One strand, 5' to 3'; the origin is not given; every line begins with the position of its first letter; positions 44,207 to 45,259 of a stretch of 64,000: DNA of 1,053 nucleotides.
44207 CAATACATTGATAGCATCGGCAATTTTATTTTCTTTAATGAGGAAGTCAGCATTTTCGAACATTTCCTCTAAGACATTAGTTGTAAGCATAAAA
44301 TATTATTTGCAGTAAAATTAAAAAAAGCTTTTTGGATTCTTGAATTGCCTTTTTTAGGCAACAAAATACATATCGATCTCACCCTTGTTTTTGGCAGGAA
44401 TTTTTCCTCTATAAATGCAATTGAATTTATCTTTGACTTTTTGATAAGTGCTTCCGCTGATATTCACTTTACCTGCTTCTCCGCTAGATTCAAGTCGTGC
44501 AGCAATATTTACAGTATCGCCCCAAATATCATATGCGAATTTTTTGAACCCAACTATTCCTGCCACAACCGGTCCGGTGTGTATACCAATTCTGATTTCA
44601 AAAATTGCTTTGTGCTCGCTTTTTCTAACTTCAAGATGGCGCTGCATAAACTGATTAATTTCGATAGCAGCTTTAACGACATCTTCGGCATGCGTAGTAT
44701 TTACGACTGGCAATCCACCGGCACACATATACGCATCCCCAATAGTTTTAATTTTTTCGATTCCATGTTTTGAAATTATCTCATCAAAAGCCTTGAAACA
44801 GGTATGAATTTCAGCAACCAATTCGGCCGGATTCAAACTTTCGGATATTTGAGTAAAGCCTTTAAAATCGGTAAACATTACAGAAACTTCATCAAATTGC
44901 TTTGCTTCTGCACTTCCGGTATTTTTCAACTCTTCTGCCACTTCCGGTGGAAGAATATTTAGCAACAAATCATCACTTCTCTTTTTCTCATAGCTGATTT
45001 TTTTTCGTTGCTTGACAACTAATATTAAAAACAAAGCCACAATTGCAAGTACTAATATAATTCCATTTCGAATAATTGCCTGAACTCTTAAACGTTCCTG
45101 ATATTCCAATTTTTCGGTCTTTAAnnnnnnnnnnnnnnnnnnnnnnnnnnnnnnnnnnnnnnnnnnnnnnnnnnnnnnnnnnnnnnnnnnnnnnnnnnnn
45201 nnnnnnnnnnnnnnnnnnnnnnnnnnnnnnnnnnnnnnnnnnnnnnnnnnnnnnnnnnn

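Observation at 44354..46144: Sensor adenylate cyclase split by a single in-frame TAA between its TPR and cyclase halves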

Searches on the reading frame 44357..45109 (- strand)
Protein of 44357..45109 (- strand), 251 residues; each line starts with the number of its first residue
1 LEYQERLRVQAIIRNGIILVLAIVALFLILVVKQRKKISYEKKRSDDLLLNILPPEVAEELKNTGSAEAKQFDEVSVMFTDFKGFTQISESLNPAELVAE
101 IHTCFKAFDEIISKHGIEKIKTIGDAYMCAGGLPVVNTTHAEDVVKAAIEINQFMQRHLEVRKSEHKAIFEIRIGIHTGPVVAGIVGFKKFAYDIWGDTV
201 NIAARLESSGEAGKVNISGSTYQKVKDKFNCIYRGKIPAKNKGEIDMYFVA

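Call 5: search_protein_families(library=pfam, proteins=[window:44357-45109:-], max_evalue=0.01)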
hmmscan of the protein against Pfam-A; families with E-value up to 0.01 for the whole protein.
window:44357-45109:- (251 aa): 2 families
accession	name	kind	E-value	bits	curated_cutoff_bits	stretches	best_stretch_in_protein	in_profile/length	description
PF00211.25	Guanylate_cyc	-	1.2e-55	188.4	21.9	1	68-250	2-181/183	Adenylate and Guanylate cyclase catalytic domain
PF07701.20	HNOBA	-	0.0013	18.8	23.4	1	34-61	189-216/216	Heme NO binding associated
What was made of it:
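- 44927..44989 (-): Juxtamembrane cytoplasmic helix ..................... (residues 386-406). It is the conserved linker preceding class IIIa cyclase domains, known as the cyclase-transducer element. Weak match to the C-terminal end of the HNOBA profile (call 5).
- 44360..44908 (-): Class III (IIIa-like) nucleotide cyclase catalytic domain, residues 413-595. It has a full homodimer-type catalytic set: D426, K466, D470, D539, N546, R550. PF00211 E=1.2e-55 (call 5).
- On Class III nucleotide cyclase (Pfam PF00211 Guanylate_cyc): 188.4 bits against a gathering score of 21.9, E=1.2e-55, covering profile positions 2-181 of 183 (call 5).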

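Call 6: search_protein_families(library=ncbifam, proteins=[window:44357-45109:-], max_evalue=0.01)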
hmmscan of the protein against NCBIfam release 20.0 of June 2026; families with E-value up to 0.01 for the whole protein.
window:44357-45109:- (251 aa): 2 families
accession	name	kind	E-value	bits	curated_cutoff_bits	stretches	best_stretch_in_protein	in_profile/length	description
TIGR03903.1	TOMM_kin_cyc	equivalog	2.1e-08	32.5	705.75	1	104-230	321-441/1267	TOMM system kinase/cyclase fusion protein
NF058673.1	LipAdnlyCyLipJMY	equivalog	0.00056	18.7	800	1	75-222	296-419/449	bifunctional lipase/adenylate cyclase LipJ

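Call 13: list_cluster_members(proteins=[P0001, window:44357-45109:-])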
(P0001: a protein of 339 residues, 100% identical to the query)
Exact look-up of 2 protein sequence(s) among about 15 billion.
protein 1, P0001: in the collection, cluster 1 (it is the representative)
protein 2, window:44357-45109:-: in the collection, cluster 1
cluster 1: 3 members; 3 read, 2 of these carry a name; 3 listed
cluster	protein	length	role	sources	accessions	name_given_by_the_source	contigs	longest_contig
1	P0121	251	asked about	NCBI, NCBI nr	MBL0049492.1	MAG: hypothetical protein IPP32_15505 [Bacteroidetes bacterium] | hypothetical protein [Bacteroidota bacterium]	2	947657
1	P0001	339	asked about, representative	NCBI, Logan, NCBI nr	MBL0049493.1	MAG: tetratricopeptide repeat protein [Bacteroidetes bacterium] | tetratricopeptide repeat protein [Bacteroidota bacterium]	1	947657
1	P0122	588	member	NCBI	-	-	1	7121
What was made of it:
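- NCBI annotated two ordinary CDSs without comment (call 13).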

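Call 15: find_encoding_contigs(protein=P0122, flank=10000, max_places=10)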
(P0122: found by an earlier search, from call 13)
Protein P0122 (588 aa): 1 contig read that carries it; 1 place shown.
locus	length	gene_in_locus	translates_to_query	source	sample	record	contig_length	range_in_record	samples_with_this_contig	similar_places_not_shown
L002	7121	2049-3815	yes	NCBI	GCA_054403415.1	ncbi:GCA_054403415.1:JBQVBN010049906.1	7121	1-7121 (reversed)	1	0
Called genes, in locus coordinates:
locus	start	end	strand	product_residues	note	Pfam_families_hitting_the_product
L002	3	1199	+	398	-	?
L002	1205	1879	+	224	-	PF02698:DUF218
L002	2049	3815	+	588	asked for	PF13176:TPR_7 (faint), PF13181:TPR_8 (faint), PF13374:TPR_10 (faint), PF13424:TPR_12, PF00515:TPR_1 (weak), PF07719:TPR_2 (weak), PF13424:TPR_12 (weak), PF00211:Guanylate_cyc, +3 more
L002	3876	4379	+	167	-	PF24575:TPR_Slam (faint), PF07719:TPR_2 (faint), PF13432:TPR_16 (weak), PF25058:ARM_TT21 (faint), PF13176:TPR_7 (faint), PF13414:TPR_11 (faint), PF13424:TPR_12 (faint), PF13428:TPR_14 (faint), +2 more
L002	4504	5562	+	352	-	PF18962:Por_Secre_tail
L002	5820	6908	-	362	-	PF01594:AI-2E_transport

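Call 19: find_related_loci(query=P0122, collection=genome_contigs, flank=5000)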
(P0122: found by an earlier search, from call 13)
Query P0122 (588 aa) in genome_contigs; peptide patterns used: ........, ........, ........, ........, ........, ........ (x = any residue, [..] = any of these).
600 stretches matched a pattern (row limit reached: there are more); 583 encode a relative of the query (tblastn E <= 1e-3); the best 80 are kept; 79 distinct loci.
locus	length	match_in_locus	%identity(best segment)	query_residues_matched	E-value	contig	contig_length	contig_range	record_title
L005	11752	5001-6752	45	58-588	2e-142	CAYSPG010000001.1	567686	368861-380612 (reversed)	MAG TPA_asm: uncultured Flavobacteriaceae bacterium isolate SRP173033_co1_339 genome assembly, contig: NODE_4_length_567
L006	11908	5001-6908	41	4-588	2e-124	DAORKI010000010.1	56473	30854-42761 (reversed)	MAG TPA_asm: Bacteroidia bacterium isolate AMR_MDS_5529 NODE_92_length_56473_cov_9.867542, whole genome shotgun sequence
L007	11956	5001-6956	40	22-587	2e-123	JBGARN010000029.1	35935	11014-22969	MAG: Bacteroidia bacterium isolate MAG_MBR_H10.98 MBRH10-98_opera_contig_4249, whole genome shotgun sequence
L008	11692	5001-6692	41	22-588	6e-123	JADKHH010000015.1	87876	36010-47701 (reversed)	MAG: Candidatus Opimibacter skivensis isolate Skiv_18-Q3-R9-52_BAT3C.266 tig00020597-10-879320, whole genome shotgun seq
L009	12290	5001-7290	40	22-587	2e-122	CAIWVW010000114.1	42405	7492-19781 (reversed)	MAG: uncultured Bacteroidetes bacterium isolate AM_bin-3948 genome assembly, contig: bin-3948:114/149, whole genome shot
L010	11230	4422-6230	44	33-588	5e-122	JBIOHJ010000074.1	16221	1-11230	MAG: Bacteroidia bacterium isolate GcB14-4 k141_1236974_length_16221_cov_27.7055, whole genome shotgun sequence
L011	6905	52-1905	41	14-588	3e-121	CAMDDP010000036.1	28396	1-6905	MAG: Chitinophaga pinensis isolate MaH-04nov19-208 genome assembly, contig: MaH-04nov19-C3974, whole genome shotgun sequ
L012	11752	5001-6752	44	47-588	6e-121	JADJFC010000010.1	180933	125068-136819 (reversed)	MAG: Bacteroidetes bacterium isolate Bjer_18-Q3-R1-45_BATAC.43 tig00007433-10-1810500, whole genome shotgun sequence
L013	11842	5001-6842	40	18-588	9e-121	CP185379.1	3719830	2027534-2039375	MAG: Candidatus Pollutiaquabacter aromativorans isolate NLOS2-E-001 chromosome, complete genome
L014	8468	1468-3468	39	22-587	1e-119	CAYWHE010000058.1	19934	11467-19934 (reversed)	MAG TPA_asm: uncultured Flavobacteriaceae bacterium isolate SRP173033_co1_221 genome assembly, contig: NODE_4767_length_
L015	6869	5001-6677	42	29-588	4e-119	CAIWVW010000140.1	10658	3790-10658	MAG: uncultured Bacteroidetes bacterium isolate AM_bin-3948 genome assembly, contig: bin-3948:140/149, whole genome shot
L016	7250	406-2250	40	17-588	4e-119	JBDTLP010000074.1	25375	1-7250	MAG: Ferruginibacter sp. isolate cluster3_bin.103 NODE_6236_length_25375_cov_10.744036, whole genome shotgun sequence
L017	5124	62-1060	61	256-588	7e-119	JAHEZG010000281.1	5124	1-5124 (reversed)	MAG: Chitinophagaceae bacterium isolate nzgw146 NODE_14812_length_5125_cov_2.558553, whole genome shotgun sequence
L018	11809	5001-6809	40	22-588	7e-118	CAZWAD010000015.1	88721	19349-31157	MAG TPA_asm: uncultured Chitinophaga sp. isolate SRP287453_co1_292 genome assembly, contig: NODE_312_length_88721_cov_9.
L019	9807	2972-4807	40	18-588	8e-118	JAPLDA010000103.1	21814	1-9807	MAG: Bacteroidetes bacterium isolate LacPavin_0818_WC45_MAG_44_19 LacPavin_0818_WC45_scaffold_599136, whole genome shotg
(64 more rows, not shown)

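Call 26: search_solved_structures(query=window:44357-45109:-, show_alignments=2, max_evalue=1e-10)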
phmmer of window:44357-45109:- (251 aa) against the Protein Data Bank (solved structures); distinct sequences matched with E-value up to 1e-10: 41.
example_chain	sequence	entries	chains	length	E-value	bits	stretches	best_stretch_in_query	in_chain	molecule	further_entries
7pd4_A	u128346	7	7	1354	4.1e-61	209.8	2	35-249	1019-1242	Adenylate cyclase 9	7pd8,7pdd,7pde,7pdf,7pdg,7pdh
6r4o_A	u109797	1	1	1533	5.2e-61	209.4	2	35-249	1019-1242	Adenylate cyclase 9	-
6r3q_A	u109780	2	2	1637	6.4e-61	209.1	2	35-249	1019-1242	Adenylate cyclase 9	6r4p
9u3p_A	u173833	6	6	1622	1.1e-60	208.4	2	35-249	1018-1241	Adenylate cyclase type 9,Protein M2-1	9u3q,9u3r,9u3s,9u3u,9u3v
8buz_A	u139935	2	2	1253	4e-59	203.2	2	34-230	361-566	Adenylate cyclase type 8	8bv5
8sl3_A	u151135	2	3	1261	5.4e-55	189.7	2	39-223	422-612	Adenylate cyclase type 5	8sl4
5o5k_A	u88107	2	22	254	2e-47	164.9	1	39-249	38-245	Adenylate cyclase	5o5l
7yz9_A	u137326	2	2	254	6.9e-46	159.9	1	39-249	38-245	Adenylate cyclase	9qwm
4p2m_A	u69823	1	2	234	7.7e-46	159.8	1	41-249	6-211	Adenylate cyclase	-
4p2f_A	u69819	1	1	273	8e-46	159.7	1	40-249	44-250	Adenylate cyclase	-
4p2x_A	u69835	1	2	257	8.7e-46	159.6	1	40-249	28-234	Adenylate cyclase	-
7yzi_A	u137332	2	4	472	1.8e-45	158.6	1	36-249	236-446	Adenylate cyclase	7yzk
9bcv_A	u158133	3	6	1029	3e-42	148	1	31-249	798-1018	Atrial natriuretic peptide receptor 1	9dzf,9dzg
9dzh_A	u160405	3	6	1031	3e-42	148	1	31-249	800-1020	Atrial natriuretic peptide receptor 1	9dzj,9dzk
9bcl_A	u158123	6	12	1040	3e-42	148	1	31-249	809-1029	Atrial natriuretic peptide receptor 1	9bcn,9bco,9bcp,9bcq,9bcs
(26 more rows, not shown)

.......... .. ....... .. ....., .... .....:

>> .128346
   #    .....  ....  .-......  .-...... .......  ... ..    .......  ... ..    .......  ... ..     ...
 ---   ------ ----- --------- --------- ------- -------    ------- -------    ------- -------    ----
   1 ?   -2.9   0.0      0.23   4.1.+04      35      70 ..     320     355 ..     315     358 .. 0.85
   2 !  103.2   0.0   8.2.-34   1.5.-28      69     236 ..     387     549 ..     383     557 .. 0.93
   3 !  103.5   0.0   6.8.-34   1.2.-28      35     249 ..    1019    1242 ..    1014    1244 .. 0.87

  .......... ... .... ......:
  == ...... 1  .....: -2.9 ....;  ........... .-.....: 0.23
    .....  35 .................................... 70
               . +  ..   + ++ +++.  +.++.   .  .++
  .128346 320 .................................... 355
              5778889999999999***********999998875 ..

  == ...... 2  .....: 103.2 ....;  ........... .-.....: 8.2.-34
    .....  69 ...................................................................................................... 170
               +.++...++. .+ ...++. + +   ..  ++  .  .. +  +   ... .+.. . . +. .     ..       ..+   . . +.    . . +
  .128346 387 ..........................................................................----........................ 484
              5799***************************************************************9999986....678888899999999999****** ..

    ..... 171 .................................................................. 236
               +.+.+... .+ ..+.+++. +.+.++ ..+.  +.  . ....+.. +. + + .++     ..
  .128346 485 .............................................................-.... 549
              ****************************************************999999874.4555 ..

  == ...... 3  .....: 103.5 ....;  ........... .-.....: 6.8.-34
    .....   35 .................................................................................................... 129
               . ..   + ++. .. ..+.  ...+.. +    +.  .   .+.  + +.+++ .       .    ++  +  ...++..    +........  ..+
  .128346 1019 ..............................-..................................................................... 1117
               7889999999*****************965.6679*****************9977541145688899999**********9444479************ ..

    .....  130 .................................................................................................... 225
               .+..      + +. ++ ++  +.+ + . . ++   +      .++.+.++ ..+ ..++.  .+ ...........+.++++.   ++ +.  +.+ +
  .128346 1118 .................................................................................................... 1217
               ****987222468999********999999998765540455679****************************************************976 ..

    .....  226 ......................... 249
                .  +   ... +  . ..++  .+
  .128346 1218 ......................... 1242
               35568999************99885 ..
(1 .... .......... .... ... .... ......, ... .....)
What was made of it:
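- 44927..44989 (-): It aligns to the pre-catalytic helices of AC9 (call 26).
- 44360..44908 (-): PDB matches to AC9, AC8, AC5 and mycobacterial Cya/Rv1625c-type chains with E from 4e-61 to 8e-46 (call 26).
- Closest known: Mycobacterial membrane adenylate cyclase Rv1625c/Cya and mammalian AC catalytic domains. Same: The catalytic domain and the preceding transducer helix align with E from 4e-61 to 8e-46 (call 26).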

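Call 29: find_encoding_contigs(protein=P0121, flank=4000, max_places=10)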
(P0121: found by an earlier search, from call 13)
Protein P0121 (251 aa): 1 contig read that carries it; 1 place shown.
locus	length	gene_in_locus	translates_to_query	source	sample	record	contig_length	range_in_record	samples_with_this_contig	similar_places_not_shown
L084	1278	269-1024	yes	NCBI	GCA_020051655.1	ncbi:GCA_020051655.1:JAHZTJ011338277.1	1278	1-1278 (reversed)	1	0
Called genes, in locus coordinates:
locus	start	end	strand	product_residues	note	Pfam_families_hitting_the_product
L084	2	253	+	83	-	?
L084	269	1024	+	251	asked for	PF00211:Guanylate_cyc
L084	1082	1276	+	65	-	?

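Call 48: predict_structure(alignment_id=A1)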
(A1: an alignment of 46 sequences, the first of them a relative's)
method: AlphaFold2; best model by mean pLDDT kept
length: 588 residues; sequences in the alignment: 46
mean_pLDDT: 84.0   pTM: 0.59
mean pLDDT of the five models: 84.0, 83.5, 83.0, 81.0, 79.8
residues with pLDDT >= 90: 338; 70-90: 135; 50-70: 63; < 50: 52
segments of 3 or more residues with pLDDT < 50: 1-16, 344-360, 381-390, 524-528
pLDDT, mean of each block of 10 residues (from residue 1): 41 56 84 96 91 92 96 97 92 93 96 97 94 97 98 95 97 98 96 93 98 98 82 94 98 98 87 94 98 94 81 74 72 57 46 40 65 57 45 55 66 91 88 88 93 79 81 67 96 95 93 90 53 85 89 96 96 85 94
secondary structure, 60 per line:
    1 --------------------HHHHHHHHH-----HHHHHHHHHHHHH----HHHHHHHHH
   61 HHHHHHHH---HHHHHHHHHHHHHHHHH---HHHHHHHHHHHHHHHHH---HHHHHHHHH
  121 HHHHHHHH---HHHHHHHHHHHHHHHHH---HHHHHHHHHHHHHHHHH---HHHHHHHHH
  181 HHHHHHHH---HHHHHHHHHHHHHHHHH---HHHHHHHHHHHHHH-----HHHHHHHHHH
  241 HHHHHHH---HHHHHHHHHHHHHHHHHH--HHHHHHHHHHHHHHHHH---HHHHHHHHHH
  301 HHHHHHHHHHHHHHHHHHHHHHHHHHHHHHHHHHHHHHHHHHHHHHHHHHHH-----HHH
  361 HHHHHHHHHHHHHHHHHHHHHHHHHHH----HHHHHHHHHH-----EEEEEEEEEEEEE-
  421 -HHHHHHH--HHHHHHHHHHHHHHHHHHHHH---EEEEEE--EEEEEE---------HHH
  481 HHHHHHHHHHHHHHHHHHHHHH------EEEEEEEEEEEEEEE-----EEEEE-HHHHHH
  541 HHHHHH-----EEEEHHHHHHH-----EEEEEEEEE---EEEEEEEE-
elements in order: H21-29 H35-47 H52-68 H72-88 H92-108 H112-128 H132-148 H152-168 H172-188 H192-208 H212-225 H231-247 H251-268 H271-287 H291-352 H358-387 H392-401 E407-419 H422-428 H431-451 E455-460 E463-468 H478-502 E509-523 E529-533 H535-546 E552-555 H556-562 E568-576 E580-587
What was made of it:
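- (7) In the model of the orthologue, residue 340 lies in one continuous helix (P0122 residues 291-352) that joins the last TPR to the TM region (call 48).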
